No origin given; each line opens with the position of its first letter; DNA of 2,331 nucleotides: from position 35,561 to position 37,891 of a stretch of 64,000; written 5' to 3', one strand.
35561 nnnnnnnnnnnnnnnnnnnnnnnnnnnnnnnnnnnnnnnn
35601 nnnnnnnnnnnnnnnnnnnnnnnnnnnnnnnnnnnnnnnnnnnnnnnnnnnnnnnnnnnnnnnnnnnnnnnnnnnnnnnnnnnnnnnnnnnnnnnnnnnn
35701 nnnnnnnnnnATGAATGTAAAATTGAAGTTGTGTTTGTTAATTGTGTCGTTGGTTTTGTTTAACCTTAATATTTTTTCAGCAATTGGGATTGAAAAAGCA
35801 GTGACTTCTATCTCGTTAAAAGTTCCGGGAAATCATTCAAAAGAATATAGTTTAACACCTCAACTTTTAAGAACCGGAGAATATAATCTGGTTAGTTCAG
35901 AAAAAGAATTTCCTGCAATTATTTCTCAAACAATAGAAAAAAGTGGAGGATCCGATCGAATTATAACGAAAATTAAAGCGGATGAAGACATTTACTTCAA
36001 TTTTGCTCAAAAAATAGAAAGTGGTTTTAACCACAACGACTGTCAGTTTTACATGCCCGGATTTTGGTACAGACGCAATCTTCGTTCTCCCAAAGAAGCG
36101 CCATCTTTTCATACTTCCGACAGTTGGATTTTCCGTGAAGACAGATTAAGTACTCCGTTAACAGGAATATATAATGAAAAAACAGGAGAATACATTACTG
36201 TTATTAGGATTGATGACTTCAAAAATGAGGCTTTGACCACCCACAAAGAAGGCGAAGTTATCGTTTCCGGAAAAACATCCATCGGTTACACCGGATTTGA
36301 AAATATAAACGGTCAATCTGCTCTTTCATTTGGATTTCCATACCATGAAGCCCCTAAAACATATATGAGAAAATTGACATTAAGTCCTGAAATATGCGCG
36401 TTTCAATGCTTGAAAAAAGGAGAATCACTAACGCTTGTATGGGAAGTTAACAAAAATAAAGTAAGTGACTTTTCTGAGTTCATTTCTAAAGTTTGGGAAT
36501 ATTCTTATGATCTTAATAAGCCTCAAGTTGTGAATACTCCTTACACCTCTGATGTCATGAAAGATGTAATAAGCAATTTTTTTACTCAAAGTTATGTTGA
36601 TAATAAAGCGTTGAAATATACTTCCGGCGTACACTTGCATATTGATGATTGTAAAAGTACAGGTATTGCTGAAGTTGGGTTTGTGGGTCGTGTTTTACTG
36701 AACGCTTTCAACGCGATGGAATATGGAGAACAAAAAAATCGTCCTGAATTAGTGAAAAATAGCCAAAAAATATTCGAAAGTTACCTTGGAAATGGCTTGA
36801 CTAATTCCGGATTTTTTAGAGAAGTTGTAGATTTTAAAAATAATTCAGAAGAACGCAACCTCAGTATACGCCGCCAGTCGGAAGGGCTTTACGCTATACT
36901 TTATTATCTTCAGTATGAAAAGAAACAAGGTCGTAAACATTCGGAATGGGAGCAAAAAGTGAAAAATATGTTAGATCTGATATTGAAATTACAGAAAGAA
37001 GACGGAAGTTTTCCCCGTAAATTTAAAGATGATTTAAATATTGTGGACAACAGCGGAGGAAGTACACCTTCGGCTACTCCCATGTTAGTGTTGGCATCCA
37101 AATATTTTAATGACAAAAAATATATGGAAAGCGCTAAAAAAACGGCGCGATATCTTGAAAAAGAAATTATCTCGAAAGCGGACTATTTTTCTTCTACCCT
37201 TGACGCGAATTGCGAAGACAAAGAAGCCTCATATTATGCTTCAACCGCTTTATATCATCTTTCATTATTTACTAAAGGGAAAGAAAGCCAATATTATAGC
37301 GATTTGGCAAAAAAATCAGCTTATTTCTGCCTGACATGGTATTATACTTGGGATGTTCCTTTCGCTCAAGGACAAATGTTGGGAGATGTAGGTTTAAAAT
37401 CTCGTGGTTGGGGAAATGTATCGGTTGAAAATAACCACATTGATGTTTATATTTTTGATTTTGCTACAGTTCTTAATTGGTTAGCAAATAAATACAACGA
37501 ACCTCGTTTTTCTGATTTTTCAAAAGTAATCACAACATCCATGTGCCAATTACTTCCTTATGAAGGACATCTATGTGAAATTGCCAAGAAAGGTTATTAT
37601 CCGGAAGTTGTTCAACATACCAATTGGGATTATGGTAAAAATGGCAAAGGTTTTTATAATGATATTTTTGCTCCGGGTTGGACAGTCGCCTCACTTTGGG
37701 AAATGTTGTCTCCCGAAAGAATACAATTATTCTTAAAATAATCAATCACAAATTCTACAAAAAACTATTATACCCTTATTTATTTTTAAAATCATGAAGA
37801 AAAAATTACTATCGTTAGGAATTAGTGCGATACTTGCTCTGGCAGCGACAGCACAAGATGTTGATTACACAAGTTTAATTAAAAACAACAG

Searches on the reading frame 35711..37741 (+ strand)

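Call 7: search_protein_families(library=pfam, proteins=[window:35711-37741:+])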
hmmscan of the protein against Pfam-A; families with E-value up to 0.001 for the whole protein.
window:35711-37741:+ (676 aa): 0 families

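Call 11: search_protein_families(library=ncbifam, proteins=[window:35711-37741:+], max_evalue=0.01)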
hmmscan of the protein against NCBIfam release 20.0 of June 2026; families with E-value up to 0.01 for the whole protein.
window:35711-37741:+ (676 aa): 0 families

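Call 70: search_protein_families(library=pfam, proteins=[window:35711-37741:+], max_evalue=5)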
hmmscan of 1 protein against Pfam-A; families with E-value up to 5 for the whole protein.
window:35711-37741:+ (676 aa): 2 families
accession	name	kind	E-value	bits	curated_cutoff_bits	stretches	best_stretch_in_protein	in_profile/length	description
PF07470.19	Glyco_hydro_88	-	0.0012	18.3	26.6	1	394-514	208-330/352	Glycosyl Hydrolase Family 88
PF05147.19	LANC_like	-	0.0023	17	23.2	1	391-543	57-199/350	Lanthionine synthetase C-like protein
